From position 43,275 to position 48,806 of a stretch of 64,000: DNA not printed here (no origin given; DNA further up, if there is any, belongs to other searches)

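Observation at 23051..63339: Thirteen intergenic 'heptamer hairpins': inverted repeats whose arms are tandem 7-nt units, in at least six word families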

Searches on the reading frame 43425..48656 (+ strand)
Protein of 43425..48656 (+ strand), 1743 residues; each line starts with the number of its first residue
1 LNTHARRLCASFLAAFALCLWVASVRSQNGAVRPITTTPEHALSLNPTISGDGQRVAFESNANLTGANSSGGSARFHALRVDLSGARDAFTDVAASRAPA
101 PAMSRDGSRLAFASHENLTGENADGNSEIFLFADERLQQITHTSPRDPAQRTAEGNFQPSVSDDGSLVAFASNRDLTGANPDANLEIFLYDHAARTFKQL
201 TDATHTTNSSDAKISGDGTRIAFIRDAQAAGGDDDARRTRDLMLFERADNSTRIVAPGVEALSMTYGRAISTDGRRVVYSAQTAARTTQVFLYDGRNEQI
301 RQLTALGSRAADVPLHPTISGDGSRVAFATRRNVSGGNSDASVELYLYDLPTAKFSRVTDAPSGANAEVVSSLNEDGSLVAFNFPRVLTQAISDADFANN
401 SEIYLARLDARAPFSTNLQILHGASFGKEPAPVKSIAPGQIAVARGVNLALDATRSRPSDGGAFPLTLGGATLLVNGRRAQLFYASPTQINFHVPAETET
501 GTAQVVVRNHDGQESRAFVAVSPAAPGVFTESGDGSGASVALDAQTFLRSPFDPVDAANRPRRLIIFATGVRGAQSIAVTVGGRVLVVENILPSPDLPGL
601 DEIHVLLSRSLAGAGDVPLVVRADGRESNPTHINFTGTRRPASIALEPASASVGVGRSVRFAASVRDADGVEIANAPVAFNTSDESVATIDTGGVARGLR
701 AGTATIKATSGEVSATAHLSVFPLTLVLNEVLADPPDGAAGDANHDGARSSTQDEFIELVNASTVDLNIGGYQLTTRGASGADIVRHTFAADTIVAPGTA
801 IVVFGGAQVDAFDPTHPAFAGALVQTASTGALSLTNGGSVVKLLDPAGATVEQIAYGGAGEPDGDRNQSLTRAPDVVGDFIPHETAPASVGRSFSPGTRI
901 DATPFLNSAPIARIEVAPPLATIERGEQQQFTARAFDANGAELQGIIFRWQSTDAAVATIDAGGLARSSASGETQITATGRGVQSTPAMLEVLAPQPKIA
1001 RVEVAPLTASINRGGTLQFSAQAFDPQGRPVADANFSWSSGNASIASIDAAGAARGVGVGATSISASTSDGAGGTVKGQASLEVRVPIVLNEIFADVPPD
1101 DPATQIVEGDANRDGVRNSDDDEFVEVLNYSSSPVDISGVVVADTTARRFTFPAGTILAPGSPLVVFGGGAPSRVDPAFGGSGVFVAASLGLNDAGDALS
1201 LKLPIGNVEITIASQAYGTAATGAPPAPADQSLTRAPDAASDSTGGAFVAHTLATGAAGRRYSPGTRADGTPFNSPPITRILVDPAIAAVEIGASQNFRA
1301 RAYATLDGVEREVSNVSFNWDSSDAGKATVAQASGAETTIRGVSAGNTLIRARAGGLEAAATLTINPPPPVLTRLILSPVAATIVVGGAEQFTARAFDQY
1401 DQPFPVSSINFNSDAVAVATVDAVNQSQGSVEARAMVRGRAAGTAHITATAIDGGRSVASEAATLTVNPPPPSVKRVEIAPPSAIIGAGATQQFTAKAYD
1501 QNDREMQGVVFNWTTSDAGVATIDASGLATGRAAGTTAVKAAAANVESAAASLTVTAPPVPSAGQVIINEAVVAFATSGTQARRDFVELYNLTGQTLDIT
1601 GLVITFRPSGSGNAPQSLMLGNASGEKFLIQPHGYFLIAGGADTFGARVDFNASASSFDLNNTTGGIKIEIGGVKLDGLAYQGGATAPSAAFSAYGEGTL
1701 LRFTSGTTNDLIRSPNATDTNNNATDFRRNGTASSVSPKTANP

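Call 13: search_protein_families(library=pfam, proteins=[window:43425-48656:+])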
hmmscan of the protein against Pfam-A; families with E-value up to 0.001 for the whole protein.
window:43425-48656:+ (1743 aa): 4 families
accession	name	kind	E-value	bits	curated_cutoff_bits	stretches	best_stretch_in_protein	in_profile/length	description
PF02368.24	Big_2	-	8.3e-43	144.7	22.8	6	1474-1550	2-75/79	Bacterial Ig-like domain (group 2)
PF00932.25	LTD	-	1.2e-36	125.8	34.3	3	1115-1213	22-103/109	Lamin Tail Domain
PF07676.18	PD40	-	1.3e-18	66.9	20.9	0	155-182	10-35/38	WD40-like Beta Propeller Repeat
PF02369.22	Big_1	-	2.3e-09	37.7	34.9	0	1390-1462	19-89/93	Bacterial Ig-like domain (group 1)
